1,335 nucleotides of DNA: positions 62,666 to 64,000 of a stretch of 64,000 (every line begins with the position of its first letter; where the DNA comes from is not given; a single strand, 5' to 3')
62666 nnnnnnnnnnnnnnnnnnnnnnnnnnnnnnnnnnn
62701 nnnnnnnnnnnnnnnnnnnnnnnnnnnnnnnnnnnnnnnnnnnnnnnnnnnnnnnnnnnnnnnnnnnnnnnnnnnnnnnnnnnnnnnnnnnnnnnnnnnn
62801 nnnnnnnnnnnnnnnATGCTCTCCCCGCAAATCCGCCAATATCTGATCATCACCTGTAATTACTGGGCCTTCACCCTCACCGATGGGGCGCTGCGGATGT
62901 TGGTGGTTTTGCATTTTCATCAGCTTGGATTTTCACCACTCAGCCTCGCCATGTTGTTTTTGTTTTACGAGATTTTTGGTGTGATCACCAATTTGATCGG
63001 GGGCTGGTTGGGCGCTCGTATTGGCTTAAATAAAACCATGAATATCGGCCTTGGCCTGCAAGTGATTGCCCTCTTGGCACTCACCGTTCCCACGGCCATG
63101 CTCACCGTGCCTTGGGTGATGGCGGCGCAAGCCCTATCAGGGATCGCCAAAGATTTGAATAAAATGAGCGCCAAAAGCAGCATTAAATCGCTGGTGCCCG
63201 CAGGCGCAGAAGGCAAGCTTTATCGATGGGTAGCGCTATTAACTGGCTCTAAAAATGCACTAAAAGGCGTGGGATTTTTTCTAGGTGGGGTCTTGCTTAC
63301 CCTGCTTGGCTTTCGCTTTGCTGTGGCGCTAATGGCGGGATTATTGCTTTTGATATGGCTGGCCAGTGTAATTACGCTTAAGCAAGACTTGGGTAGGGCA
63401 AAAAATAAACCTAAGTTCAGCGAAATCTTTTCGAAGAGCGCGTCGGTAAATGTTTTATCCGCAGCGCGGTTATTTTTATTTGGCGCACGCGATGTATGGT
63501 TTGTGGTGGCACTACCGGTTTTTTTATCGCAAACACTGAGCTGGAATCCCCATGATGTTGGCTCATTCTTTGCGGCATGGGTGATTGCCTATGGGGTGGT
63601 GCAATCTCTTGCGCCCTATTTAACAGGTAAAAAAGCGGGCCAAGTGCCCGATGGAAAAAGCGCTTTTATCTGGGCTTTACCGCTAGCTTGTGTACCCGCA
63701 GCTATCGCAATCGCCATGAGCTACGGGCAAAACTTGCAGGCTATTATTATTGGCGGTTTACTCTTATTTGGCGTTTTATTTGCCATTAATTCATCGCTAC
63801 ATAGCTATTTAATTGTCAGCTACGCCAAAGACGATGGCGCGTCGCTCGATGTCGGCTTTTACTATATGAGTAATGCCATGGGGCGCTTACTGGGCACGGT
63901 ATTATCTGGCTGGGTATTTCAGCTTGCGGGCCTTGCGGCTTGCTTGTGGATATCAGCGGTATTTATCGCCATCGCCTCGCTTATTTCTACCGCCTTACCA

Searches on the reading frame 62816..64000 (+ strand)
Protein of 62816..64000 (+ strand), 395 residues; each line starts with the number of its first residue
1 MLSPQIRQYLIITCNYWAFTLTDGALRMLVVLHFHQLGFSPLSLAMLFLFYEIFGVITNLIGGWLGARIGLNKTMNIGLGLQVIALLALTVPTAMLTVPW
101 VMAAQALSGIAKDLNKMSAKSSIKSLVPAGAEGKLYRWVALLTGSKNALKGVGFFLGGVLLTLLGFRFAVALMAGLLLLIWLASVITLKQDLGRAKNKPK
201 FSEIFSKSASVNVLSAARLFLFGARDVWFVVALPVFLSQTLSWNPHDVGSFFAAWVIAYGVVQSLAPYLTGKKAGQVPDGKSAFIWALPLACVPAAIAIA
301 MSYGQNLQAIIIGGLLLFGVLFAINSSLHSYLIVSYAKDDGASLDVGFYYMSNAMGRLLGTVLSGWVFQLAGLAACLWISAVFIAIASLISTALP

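Call 6: find_related_loci(query=window:62816-64000:+, collection=genome_contigs, flank=3000)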
Query window:62816-64000:+ (395 aa) in genome_contigs; peptide patterns used: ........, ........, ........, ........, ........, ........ (x = any residue, [..] = any of these).
600 stretches matched a pattern (row limit reached: there are more); 592 encode a relative of the query (tblastn E <= 1e-3); the best 80 are kept; 80 distinct loci.
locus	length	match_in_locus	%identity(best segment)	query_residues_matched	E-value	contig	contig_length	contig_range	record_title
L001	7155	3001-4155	79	2-383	0e+0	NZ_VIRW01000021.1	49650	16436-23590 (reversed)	Chitinibacter sp. GC72 contig21, whole genome shotgun sequence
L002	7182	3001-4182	73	2-395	0e+0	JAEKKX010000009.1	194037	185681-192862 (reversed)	MAG: Lysobacterales bacterium isolate SH_71_25 SH_S37_scaffold_16, whole genome shotgun sequence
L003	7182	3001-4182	74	2-395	0e+0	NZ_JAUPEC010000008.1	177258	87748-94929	Pseudocolwellia sp. AS88 isolate_88_8, whole genome shotgun sequence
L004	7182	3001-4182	73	2-395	0e+0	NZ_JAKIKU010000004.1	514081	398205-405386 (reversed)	Shewanella electrodiphila strain DSM 24955 contig00004, whole genome shotgun sequence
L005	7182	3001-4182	72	2-395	0e+0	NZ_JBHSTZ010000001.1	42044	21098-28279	Psychrobacter glacincola strain CCUG 34874 GCM70026997_20, whole genome shotgun sequence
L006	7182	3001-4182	73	2-395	0e+0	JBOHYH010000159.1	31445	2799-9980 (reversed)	MAG: Arenimonas sp. isolate H1-B1_maxbin2.bin.233 k127_1138935, whole genome shotgun sequence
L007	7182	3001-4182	70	2-395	0e+0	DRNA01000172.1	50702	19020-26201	MAG TPA_asm: Aeromonadales bacterium isolate HyVt-500 HyVt-500_k145_208155, whole genome shotgun sequence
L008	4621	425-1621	71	2-395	0e+0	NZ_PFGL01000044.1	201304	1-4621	MAG: Shewanella sp. CG12_big_fil_rev_8_21_14_0_65_47_15 CG12_8_21_14_0.65_scaffold_12_c, whole genome shotgun sequence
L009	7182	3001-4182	70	2-395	0e+0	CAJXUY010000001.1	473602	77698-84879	MAG TPA_asm: uncultured Oleiphilaceae bacterium isolate SRR3933263_bin.5_MetaBAT_v2.12.1_MAG genome assembly, contig: NO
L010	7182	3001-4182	69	2-395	0e+0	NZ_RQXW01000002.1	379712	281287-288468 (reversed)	Amphritea opalescens strain ANRC-JH13 NODE_2_length_379712_cov_57.9432, whole genome shotgun sequence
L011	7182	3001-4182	68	2-395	0e+0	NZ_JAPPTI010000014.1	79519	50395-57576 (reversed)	Vibrio sp. LaRot3 assembly_contig_14, whole genome shotgun sequence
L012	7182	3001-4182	74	2-395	0e+0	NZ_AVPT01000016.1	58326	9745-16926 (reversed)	Lysobacter arseniciresistens ZS79 contig20, whole genome shotgun sequence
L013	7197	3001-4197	72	2-395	0e+0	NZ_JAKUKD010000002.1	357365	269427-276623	Shewanella sp. KJ2020 id=2, whole genome shotgun sequence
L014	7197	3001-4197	72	2-395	0e+0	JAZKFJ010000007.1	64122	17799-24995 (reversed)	MAG: Pseudomonadota bacterium isolate DC_HB_02_SPN181219-bin071_1 DCHB02SPN_B071_1_000000000007, whole genome shotgun se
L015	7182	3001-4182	71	2-395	0e+0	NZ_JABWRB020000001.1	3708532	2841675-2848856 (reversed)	Pseudomonas zanjanensis strain SWRI12 1, whole genome shotgun sequence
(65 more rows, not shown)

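Call 10: find_homologous_proteins(query=window:62816-64000:+, max_evalue=1e-100)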
Query window:62816-64000:+ (395 aa): 7999 proteins with E <= 1e-100 among 8000 candidates; the best 120 are listed.
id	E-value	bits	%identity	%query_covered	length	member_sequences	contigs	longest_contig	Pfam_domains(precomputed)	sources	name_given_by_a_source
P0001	1.0e-247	840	100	100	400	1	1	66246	PF07690.22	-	-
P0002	7.5e-235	797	95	100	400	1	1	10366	PF07690.22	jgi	jgi:predicted MFS family arabinose efflux permease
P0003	2.4e-234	796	95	100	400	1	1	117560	PF07690.22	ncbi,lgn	-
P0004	1.3e-233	793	95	100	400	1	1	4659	PF07690.22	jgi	jgi:predicted MFS family arabinose efflux permease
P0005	1.6e-230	783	93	100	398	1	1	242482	PF07690.22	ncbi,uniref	ncbi:organoarsenical effux MFS transporter ArsJ [Iodobacter arcticus]|uniref:Organoarsenical effux M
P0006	1.2e-226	770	92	100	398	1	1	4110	PF07690.22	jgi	jgi:predicted MFS family arabinose efflux permease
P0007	2.0e-226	770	92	100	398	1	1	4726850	PF07690.22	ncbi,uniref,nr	ncbi:organoarsenical effux MFS transporter ArsJ [Janthinobacterium sp. B9-8]|uniref:organoarsenical 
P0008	5.3e-221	752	91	100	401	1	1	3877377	PF07690.22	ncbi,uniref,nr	ncbi:organoarsenical effux MFS transporter ArsJ [Iodobacter ciconiae]|uniref:MFS transporter n=1 Tax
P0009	2.3e-203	694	81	100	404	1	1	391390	PF07690.22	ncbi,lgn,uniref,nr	ncbi:organoarsenical effux MFS transporter ArsJ [Deefgea rivuli]|uniref:organoarsenical effux MFS tr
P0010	2.4e-203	694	81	100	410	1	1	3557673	PF07690.22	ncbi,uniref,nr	ncbi:organoarsenical effux MFS transporter ArsJ [Deefgea tanakiae]|uniref:Organoarsenical effux MFS 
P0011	3.1e-203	693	81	100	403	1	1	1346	PF07690.22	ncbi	ncbi:MAG: organoarsenical effux MFS transporter ArsJ [Deefgea sp.]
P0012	6.7e-203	692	80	100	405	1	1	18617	PF07690.22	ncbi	-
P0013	1.3e-202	691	81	100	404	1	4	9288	PF07690.22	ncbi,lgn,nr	nr:organoarsenical effux MFS transporter ArsJ [uncultured Deefgea sp.]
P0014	2.0e-202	691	81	100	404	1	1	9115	PF07690.22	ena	-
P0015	1.1e-201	688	80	100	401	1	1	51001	PF07690.22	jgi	-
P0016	2.6e-201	687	81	100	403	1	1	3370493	PF07690.22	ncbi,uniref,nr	ncbi:organoarsenical effux MFS transporter ArsJ [Deefgea piscis]|uniref:Organoarsenical effux MFS tr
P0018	4.2e-199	680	80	100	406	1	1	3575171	PF07690.22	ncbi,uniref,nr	ncbi:organoarsenical effux MFS transporter ArsJ [Chitinibacter bivalviorum]|uniref:Organoarsenical e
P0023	1.4e-189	648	79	100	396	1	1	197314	PF07690.22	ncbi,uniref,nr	ncbi:organoarsenical effux MFS transporter ArsJ [Iodobacter sp. CM08]|uniref:organoarsenical effux M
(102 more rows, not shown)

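Call 13: find_encoding_contigs(protein=P0007, flank=3000, max_places=2)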
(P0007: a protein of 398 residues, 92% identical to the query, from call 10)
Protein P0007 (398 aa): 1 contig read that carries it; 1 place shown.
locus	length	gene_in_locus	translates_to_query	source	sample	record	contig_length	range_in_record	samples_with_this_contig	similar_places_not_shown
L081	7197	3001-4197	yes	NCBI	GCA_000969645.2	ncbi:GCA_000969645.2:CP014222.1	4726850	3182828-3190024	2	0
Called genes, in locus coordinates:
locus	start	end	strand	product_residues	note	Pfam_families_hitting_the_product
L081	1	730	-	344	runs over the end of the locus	PF01758:SBF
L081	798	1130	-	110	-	PF12840:HTH_20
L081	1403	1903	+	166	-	PF01451:LMWPc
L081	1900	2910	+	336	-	PF00044:Gp_dh_N, PF02800:Gp_dh_C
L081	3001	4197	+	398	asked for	PF07690:MFS_1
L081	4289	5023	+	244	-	PF03929:PepSY_TM (weak)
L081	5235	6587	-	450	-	PF02417:Chromate_transp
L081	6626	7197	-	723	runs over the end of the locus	PF07715:Plug, PF00593:TonB_dep_Rec_b-barrel, PF14905:OMP_b-brl_3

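Call 14: find_encoding_contigs(protein=P0005, flank=3000, max_places=2)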
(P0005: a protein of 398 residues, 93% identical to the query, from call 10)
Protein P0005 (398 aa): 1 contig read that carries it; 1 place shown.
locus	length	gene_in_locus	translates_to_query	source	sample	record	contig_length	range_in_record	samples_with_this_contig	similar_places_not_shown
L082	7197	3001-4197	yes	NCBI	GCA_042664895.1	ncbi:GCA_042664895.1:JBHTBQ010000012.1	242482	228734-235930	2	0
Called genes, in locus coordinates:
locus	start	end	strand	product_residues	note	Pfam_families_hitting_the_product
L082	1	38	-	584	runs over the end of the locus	PF01656:CbiA, PF02374:ArsA_ATPase, PF13614:AAA_31, PF13191:AAA_16 (weak), PF01656:CbiA, PF02374:ArsA_ATPase, PF13614:AAA_31 (weak), PF02374:ArsA_ATPase, +14 more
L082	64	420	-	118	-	PF06953:ArsD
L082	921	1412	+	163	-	PF01451:LMWPc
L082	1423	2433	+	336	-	PF00044:Gp_dh_N, PF02800:Gp_dh_C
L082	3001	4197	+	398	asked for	PF07690:MFS_1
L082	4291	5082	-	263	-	PF02634:FdhD-NarQ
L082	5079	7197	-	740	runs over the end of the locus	PF00384:Molybdopterin, PF01568:Molydop_binding (weak)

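Call 15: find_encoding_contigs(protein=P0008, flank=3000, max_places=2)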
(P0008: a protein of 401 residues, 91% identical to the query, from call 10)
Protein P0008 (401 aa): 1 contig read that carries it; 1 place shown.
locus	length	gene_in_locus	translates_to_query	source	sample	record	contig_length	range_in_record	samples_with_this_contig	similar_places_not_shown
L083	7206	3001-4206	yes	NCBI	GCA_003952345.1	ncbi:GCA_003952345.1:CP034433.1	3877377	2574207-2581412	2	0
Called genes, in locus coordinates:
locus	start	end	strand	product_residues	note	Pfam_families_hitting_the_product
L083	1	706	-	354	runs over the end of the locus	PF01594:AI-2E_transport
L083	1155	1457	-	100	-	-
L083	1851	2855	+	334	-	PF00044:Gp_dh_N, PF02800:Gp_dh_C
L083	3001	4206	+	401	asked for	PF07690:MFS_1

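Call 16: find_encoding_contigs(protein=P0003, flank=3000, max_places=2)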
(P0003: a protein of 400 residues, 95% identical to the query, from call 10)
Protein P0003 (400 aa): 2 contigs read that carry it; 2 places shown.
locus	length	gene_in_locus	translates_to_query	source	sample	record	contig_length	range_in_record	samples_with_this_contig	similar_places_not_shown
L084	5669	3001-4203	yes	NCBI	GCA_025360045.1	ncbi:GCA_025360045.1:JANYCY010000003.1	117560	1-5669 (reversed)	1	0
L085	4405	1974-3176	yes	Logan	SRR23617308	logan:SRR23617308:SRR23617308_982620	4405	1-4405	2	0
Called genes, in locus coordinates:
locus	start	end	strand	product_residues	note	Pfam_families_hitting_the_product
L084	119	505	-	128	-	-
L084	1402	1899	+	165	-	PF01451:LMWPc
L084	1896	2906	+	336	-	PF00044:Gp_dh_N, PF02800:Gp_dh_C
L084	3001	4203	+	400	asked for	PF07690:MFS_1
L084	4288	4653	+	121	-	PF01022:HTH_5 (weak), PF12840:HTH_20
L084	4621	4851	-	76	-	PF11752:DUF3309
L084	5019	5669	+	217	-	?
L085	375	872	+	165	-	PF01451:LMWPc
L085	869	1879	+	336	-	PF00044:Gp_dh_N, PF02800:Gp_dh_C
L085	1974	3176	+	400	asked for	PF07690:MFS_1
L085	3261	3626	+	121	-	PF01022:HTH_5 (weak), PF12840:HTH_20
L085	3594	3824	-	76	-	PF11752:DUF3309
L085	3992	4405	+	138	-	?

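Call 18: find_encoding_contigs(protein=P0002, flank=3000, max_places=2)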
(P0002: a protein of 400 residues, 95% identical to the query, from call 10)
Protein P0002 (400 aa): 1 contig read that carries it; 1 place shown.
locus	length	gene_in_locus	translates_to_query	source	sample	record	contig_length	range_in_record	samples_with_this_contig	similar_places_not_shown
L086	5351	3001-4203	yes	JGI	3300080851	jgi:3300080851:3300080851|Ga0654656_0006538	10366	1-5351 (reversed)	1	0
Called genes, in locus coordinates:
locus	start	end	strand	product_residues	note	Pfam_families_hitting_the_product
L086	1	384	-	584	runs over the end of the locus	PF01656:CbiA, PF02374:ArsA_ATPase, PF13614:AAA_31, PF13191:AAA_16 (weak), PF01656:CbiA, PF02374:ArsA_ATPase, PF13614:AAA_31 (weak), PF02374:ArsA_ATPase, +14 more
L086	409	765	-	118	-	PF06953:ArsD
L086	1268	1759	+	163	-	PF01451:LMWPc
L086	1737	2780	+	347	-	PF00044:Gp_dh_N, PF02800:Gp_dh_C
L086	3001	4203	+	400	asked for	PF07690:MFS_1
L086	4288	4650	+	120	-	PF01022:HTH_5 (weak), PF12840:HTH_20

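Call 19: find_encoding_contigs(protein=P0004, flank=3000, max_places=2)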
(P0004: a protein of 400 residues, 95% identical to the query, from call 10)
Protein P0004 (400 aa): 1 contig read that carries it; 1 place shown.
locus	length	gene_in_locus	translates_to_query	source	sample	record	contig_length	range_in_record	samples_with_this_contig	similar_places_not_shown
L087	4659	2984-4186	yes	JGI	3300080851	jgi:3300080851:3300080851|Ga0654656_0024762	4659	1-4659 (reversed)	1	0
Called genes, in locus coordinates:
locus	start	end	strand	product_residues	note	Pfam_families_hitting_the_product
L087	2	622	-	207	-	?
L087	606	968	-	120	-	PF06953:ArsD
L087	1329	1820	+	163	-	PF01451:LMWPc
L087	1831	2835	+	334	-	PF00044:Gp_dh_N, PF02800:Gp_dh_C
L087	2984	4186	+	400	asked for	PF07690:MFS_1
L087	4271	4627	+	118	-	PF01022:HTH_5 (weak), PF12840:HTH_20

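Call 20: find_encoding_contigs(protein=P0006, flank=3000, max_places=2)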
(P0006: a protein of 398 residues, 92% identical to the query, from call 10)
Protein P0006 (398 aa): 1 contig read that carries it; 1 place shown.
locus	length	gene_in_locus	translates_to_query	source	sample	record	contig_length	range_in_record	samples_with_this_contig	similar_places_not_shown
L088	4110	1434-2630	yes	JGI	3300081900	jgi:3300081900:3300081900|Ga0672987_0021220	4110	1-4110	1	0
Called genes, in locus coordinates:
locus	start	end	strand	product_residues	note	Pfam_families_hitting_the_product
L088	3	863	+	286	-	?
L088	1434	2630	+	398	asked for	PF07690:MFS_1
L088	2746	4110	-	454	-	?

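Call 21: find_encoding_contigs(protein=P0023, flank=3000, max_places=2)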
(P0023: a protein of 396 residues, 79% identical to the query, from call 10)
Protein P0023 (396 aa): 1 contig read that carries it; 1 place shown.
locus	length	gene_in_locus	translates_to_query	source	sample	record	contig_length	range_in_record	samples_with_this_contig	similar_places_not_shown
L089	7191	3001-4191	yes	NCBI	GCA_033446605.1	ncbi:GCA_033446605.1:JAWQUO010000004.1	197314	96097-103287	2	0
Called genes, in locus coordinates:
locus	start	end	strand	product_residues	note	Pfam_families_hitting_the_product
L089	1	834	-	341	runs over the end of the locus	PF01758:SBF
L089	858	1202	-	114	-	PF12840:HTH_20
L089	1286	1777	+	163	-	PF01451:LMWPc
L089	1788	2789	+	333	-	PF00044:Gp_dh_N, PF02800:Gp_dh_C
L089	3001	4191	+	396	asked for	PF07690:MFS_1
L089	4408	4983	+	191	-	PF12917:YfbR-like, PF13023:HD_3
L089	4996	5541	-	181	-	-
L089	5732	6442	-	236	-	PF00497:SBP_bac_3 (weak)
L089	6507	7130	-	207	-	PF03458:Gly_transporter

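Call 32: find_encoding_contigs(protein=P0016, flank=2500, max_places=1)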
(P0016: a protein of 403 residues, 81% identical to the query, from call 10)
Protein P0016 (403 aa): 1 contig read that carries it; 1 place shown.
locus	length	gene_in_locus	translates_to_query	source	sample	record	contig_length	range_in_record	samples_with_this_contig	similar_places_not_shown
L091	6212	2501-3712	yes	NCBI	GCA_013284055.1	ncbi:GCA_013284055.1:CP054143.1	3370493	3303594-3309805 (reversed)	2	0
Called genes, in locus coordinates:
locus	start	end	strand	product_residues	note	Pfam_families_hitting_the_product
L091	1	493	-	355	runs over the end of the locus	PF03773:ArsP_1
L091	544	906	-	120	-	PF06953:ArsD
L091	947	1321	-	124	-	PF12840:HTH_20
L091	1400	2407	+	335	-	PF00044:Gp_dh_N, PF02800:Gp_dh_C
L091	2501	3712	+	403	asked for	PF07690:MFS_1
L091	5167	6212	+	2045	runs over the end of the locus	PF13191:AAA_16, PF01590:GAF (faint), PF00512:HisKA, PF02518:HATPase_c, PF00072:Response_reg, PF01627:Hpt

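Call 33: find_encoding_contigs(protein=P0018, flank=2500, max_places=1)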
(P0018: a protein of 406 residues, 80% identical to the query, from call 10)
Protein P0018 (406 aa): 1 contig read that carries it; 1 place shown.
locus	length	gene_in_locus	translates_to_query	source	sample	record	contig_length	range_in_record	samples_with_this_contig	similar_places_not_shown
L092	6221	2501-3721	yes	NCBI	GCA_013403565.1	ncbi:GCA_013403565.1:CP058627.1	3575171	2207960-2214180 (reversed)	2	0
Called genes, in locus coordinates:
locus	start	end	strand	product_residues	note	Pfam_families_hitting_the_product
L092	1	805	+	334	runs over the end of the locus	PF00044:Gp_dh_N, PF02800:Gp_dh_C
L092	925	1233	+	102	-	PF03992:ABM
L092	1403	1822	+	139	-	PF08327:AHSA1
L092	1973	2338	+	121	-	-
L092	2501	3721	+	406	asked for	PF07690:MFS_1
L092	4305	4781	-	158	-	-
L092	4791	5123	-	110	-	-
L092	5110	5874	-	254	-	-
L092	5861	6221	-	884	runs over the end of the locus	PF08707:PriCT_2, PF13362:Toprim_3 (weak), PF12307:DUF3631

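Call 42: search_protein_families(library=ncbifam, proteins=[P0001], max_evalue=1e-10)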
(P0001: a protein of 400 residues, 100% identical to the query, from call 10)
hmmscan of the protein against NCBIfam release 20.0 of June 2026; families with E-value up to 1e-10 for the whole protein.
P0001 (400 aa): 1 family
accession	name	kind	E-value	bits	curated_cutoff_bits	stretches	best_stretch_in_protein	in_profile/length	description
NF033734.1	MFS_ArsJ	equivalog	4e-187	622.2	400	1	7-394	1-392/392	organoarsenical effux MFS transporter ArsJ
